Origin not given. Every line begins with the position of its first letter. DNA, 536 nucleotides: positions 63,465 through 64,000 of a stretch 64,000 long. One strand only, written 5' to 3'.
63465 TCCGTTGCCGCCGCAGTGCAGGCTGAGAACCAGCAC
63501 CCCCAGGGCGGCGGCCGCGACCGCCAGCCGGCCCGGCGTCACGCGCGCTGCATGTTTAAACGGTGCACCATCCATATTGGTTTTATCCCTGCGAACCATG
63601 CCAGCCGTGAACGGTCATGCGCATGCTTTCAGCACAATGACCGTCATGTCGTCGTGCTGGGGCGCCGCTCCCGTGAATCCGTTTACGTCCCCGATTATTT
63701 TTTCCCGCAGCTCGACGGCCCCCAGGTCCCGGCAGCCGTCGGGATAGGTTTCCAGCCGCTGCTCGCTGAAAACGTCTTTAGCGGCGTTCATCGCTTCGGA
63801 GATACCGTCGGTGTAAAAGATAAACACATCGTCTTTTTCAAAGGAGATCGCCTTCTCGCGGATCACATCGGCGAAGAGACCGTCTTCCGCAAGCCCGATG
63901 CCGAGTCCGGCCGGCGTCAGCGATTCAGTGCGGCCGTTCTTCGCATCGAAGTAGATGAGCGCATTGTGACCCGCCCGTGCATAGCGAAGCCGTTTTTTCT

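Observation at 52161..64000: Roughly 12-kb envelope-signalling operon: PP2C phosphatase, two giant TPR lipoproteins, two kinases, a TPR/CsgG-like lipoprotein, an OM barrel and a lipoprotein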

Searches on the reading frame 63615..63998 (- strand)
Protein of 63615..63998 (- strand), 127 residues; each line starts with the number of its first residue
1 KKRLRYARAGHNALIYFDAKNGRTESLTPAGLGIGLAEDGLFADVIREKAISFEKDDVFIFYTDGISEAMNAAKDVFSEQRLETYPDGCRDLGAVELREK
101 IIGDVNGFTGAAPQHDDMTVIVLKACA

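Call 6: search_protein_families(library=pfam, proteins=[window:63615-63998:-], max_evalue=0.01)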
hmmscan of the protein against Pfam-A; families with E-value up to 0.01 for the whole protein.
window:63615-63998:- (127 aa): 1 family
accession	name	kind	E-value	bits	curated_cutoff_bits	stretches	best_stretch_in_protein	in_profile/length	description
PF07228.17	SpoIIE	-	1.1e-20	74.9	25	1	2-124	73-190/192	Stage II sporulation protein E (SpoIIE)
